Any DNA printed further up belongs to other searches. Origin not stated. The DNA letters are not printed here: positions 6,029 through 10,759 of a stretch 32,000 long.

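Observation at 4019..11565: MukFEB-type condensin operon wired to a JetD/MksG Toprim protein: a Wadjet-class system that is unusually close to true MukBEF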

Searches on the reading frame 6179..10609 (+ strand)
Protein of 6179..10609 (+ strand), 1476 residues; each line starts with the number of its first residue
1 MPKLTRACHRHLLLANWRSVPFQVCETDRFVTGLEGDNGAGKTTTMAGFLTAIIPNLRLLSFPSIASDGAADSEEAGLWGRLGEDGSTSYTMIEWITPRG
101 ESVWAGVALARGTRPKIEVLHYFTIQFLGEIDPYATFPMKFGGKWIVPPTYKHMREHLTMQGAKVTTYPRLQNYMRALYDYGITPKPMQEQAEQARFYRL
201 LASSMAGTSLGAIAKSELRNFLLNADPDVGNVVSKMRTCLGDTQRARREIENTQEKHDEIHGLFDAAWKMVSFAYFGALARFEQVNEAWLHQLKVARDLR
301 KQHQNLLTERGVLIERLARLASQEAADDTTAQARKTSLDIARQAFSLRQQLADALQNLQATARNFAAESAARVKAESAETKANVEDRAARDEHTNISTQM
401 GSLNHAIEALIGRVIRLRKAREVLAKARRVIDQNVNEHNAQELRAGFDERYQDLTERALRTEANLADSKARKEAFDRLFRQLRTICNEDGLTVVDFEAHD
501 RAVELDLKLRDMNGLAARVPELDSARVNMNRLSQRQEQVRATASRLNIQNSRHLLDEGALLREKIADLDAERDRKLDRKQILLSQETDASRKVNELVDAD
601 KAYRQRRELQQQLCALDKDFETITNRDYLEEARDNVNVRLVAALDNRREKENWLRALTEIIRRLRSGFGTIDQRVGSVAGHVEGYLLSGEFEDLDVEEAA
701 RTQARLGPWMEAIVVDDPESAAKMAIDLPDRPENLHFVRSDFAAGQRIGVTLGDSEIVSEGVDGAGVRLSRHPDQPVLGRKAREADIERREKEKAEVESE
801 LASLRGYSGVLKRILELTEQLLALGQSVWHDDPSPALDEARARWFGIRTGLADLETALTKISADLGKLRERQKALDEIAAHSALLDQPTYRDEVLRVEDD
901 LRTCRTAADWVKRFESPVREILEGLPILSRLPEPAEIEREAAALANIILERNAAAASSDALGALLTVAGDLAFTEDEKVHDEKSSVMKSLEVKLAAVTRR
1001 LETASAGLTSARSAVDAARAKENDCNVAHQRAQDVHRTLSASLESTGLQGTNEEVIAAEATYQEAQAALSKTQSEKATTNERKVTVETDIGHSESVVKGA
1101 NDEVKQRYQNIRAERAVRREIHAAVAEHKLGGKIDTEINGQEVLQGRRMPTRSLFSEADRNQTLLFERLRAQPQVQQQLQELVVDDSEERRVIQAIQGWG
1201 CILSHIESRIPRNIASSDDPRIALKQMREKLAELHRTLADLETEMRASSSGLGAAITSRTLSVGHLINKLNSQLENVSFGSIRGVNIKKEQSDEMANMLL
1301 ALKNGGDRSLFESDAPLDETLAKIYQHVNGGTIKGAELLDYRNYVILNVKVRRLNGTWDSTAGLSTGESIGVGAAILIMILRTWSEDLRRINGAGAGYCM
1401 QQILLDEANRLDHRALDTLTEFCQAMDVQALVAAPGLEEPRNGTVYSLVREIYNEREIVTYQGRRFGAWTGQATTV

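Call 3: search_protein_families(library=pfam, proteins=[window:6179-10609:+], max_evalue=0.01)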
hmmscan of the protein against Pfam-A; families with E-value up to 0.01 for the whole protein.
window:6179-10609:+ (1476 aa): 4 families
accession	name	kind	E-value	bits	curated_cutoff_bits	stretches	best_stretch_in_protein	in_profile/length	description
PF04310.18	MukB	-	2.5e-39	135.7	23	1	5-225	2-223/226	MukB N-terminal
PF16330.10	MukB_hinge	-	2.3e-26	93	27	1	648-802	4-159/167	MukB hinge domain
PF13558.12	SbcC_Walker_B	-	3e-06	27.8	27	1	1337-1424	2-89/90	SbcC/RAD50-like, Walker B motif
PF13555.12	AAA_29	-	0.0056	16.8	27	0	11-57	3-50/61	P-loop containing region of AAA domain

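Call 4: search_protein_families(library=padloc, proteins=[window:6179-10609:+], max_evalue=0.01)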
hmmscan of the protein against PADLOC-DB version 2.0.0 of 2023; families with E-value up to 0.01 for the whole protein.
window:6179-10609:+ (1476 aa): 0 families

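Call 5: search_protein_families(library=ncbifam, proteins=[window:6179-10609:+], max_evalue=0.01)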
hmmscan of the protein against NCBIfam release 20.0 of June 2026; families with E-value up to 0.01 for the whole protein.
window:6179-10609:+ (1476 aa): 1 family
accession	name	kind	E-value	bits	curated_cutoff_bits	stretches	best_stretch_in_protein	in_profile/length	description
NF003422.0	PRK04863.1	equivalog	1.6e-203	678.9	699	1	5-1465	3-1466/1486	chromosome partition protein MukB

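Call 20: search_solved_structures(query=window:6179-10609:+, max_evalue=0.001)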
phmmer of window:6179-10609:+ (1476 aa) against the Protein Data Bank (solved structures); distinct sequences matched with E-value up to 0.001: 7.
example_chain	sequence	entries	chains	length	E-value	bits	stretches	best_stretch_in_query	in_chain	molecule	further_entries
9gm6_A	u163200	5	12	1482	2.5e-91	310.4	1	6-1467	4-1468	Chromosome partition protein MukB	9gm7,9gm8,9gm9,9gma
7nyw_A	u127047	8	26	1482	6.1e-91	309.1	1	6-1467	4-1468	Chromosome partition protein MukB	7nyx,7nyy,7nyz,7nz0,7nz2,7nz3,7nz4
3euj_A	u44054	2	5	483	1.3e-59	205.3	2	1236-1463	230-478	Chromosome partition protein mukB, Linker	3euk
1qhl_A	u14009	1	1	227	4e-24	87.7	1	6-224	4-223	PROTEIN (CELL DIVISION PROTEIN MUKB)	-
3ibp_A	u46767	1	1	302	4.3e-12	47.9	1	627-821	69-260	Chromosome partition protein mukB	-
4mn4_C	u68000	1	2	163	5.8e-12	47.4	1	655-799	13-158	Chromosome partition protein MukB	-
2wmm_A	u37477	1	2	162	5.9e-12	47.4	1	655-799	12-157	Chromosome partition protein MukB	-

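Call 26: find_homologous_proteins(query=window:6179-10609:+, max_evalue=1e-20)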
Query window:6179-10609:+ (1476 aa): 9 proteins with E <= 1e-20 among 8000 candidates.
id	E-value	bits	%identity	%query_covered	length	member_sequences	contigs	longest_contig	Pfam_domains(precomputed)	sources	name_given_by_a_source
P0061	0.0e+0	3177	98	100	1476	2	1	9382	PF16330.11,PF04310.19,PF13558.13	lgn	-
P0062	0.0e+0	1379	47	99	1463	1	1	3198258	PF16330.11,PF04310.19,PF13558.13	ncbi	ncbi:SbcC/MukB-like Walker B domain-containing protein [Cupriavidus necator]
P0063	2.8e-286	971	39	99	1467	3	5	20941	PF16330.11,PF04310.19,PF13558.13,PF13555.13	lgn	-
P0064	2.7e-281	955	38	99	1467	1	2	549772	PF16330.11,PF04310.19,PF13558.13,PF13555.13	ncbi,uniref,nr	ncbi:hypothetical protein GJ697_01510 [Pseudoduganella sp. FT25W]|uniref:Chromosome partition protei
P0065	2.6e-273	928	37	99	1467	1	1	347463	PF16330.11,PF04310.19,PF13558.13,PF13555.13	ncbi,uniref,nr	ncbi:hypothetical protein GJ699_17795 [Duganella sp. FT80W]|uniref:Chromosome partition protein MukB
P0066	2.2e-106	375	28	99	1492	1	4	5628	PF16330.11,PF04310.19,PF13558.13,PF13555.13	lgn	-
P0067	2.6e-99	352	27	55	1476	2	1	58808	PF16330.11,PF04310.19,PF13555.13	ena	-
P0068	1.5e-85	306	27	52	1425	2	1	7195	PF16330.11,PF04310.19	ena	-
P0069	3.6e-83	298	33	18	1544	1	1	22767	PF16330.11,PF04310.19,PF13558.13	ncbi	-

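Call 59: search_protein_representatives(protein=window:6179-9778:+)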
Query: 1200 residues. Proteins with E-value up to 0.001 (for the whole library): 308; up to 1e-10: 216; up to 1e-30: 144. The best 150 are listed.
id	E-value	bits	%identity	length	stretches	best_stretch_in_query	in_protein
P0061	0.0e+00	2560.3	98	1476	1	1-1200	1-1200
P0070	3.3e-179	614.7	34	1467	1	3-1199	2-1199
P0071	6.7e-177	607.1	36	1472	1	6-1199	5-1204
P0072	6.6e-167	574.0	44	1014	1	464-1199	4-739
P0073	1.1e-160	553.4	40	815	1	5-805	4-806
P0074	1.4e-160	553.0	33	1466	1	6-1199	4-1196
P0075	5.2e-124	432.0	51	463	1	14-448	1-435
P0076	1.9e-95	337.4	32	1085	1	389-1199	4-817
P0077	3.4e-86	306.8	30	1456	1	7-1089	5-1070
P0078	6.8e-69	249.5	50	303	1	6-253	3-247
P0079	2.7e-67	244.2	26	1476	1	9-1115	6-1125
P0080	4.5e-67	243.4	27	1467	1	10-1101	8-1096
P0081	1.1e-66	242.1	28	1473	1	4-1115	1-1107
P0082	3.6e-65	237.2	27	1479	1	10-1113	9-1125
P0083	6.6e-61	223.0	26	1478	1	5-1081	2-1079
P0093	3.8e-57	210.6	26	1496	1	6-1010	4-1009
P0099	6.7e-55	203.1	28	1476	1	10-1106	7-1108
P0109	2.9e-51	191.1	26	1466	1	8-1169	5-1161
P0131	3.5e-46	174.3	25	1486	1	8-790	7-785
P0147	1.2e-43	165.9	28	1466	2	6-1068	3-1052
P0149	3.7e-43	164.3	23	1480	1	5-1090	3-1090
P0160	5.3e-42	160.4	27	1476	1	5-1175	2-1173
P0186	3.8e-37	144.4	21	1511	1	5-919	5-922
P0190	1.5e-36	142.4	25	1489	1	15-848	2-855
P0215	5.3e-30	120.7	21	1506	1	6-895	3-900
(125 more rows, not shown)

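Call 65: find_encoding_contigs(protein=P0186, flank=6000, max_places=2)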
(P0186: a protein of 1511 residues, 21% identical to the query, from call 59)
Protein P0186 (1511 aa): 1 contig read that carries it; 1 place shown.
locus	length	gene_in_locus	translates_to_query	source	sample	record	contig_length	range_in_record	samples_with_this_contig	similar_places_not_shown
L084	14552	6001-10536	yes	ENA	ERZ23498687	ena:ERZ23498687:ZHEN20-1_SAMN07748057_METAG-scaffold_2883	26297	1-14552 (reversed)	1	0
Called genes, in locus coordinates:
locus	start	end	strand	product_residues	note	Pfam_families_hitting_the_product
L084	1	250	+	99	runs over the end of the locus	-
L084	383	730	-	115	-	-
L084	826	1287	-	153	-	PF00075:RNase_H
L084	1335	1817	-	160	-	-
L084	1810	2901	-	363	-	PF01594:AI-2E_transport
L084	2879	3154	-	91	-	-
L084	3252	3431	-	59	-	-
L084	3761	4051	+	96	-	-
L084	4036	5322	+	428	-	PF03882:WHD_KicB, PF17192:MukF_M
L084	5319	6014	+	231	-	PF04288:MukE, PF21980:MksE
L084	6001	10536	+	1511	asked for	PF04310:MukB, PF13555:AAA_29, PF16330:MukB_hinge, PF13558:SbcC_Walker_B (faint)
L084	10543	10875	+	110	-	-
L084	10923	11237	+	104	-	-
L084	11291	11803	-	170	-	-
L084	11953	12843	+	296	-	PF09983:JetD_C (weak)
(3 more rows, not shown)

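Call 66: find_encoding_contigs(protein=P0093, flank=6000, max_places=2)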
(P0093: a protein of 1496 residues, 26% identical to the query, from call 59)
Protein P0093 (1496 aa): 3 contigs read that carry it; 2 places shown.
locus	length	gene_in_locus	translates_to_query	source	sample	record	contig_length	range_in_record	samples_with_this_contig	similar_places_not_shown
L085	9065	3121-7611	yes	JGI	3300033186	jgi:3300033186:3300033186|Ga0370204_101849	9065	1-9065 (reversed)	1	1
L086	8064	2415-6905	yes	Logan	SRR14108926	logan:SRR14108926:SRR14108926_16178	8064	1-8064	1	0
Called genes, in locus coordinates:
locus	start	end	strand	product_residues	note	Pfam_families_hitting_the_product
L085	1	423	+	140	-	?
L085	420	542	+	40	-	-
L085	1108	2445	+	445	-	PF03882:WHD_KicB, PF17192:MukF_M, PF17193:MukF_C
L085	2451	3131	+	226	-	PF04288:MukE, PF21980:MksE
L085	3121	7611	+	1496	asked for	PF04310:MukB, PF13555:AAA_29 (faint), PF16330:MukB_hinge, PF13558:SbcC_Walker_B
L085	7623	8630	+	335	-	PF09983:JetD_C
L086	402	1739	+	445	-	PF03882:WHD_KicB, PF17192:MukF_M, PF17193:MukF_C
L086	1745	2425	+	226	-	PF04288:MukE, PF21980:MksE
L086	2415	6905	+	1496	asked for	PF04310:MukB, PF13555:AAA_29 (faint), PF16330:MukB_hinge, PF13558:SbcC_Walker_B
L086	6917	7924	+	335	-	PF09983:JetD_C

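Call 67: find_encoding_contigs(protein=P0190, flank=4000, max_places=1)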
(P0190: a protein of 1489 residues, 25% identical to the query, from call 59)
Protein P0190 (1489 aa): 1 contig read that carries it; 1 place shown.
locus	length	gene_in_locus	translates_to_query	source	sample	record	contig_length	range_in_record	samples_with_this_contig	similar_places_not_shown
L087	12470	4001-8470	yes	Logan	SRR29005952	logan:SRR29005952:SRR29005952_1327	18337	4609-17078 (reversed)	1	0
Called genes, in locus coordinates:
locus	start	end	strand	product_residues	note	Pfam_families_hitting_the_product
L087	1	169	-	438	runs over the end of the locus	PF00145:DNA_methylase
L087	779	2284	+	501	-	PF03882:WHD_KicB, PF17192:MukF_M, PF17193:MukF_C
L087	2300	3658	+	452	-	PF04288:MukE, PF21980:MksE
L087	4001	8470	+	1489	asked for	PF04310:MukB, PF13555:AAA_29 (weak), PF16330:MukB_hinge, PF13558:SbcC_Walker_B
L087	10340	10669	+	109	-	-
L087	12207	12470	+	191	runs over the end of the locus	PF13505:OMP_b-brl (weak)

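Call 68: find_encoding_contigs(protein=P0215, flank=4000, max_places=1)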
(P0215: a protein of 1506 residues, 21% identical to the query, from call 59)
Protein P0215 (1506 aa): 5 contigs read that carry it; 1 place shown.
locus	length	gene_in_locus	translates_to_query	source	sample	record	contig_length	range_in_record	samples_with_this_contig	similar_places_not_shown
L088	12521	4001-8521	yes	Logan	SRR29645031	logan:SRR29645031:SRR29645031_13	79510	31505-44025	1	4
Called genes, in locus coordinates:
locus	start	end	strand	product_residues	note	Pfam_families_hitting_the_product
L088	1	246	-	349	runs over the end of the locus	PF01594:AI-2E_transport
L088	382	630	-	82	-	-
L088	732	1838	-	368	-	PF00712:DNA_pol3_beta, PF02767:DNA_pol3_beta_2, PF02768:DNA_pol3_beta_3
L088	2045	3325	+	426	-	PF03882:WHD_KicB, PF17192:MukF_M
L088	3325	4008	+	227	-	PF04288:MukE, PF21980:MksE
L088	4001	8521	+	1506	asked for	PF04310:MukB, PF13555:AAA_29, PF16330:MukB_hinge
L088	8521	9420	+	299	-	-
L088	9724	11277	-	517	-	PF11412:DsbD_N, PF02683:DsbD_TM, PF00085:Thioredoxin, PF13098:Thioredoxin_2 (weak)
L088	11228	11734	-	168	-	PF02600:DsbB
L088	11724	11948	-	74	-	-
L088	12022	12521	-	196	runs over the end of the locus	-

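Call 69: find_encoding_contigs(protein=P0131, flank=4000, max_places=1)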
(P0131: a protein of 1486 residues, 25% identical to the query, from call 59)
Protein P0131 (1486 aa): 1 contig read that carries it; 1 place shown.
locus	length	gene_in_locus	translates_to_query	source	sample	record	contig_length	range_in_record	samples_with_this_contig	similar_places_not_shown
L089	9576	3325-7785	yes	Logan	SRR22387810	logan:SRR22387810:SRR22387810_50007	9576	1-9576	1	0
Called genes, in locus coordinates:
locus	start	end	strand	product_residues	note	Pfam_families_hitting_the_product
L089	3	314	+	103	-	?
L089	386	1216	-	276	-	PF26109:WHD_BrxR, PF13280:WYL, PF26107:BrxR_CTD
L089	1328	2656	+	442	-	PF03882:WHD_KicB, PF17192:MukF_M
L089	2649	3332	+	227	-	PF04288:MukE, PF21980:MksE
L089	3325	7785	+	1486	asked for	PF04310:MukB, PF13175:AAA_15 (weak), PF16330:MukB_hinge, PF13558:SbcC_Walker_B (weak)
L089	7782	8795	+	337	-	PF09983:JetD_C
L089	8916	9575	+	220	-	?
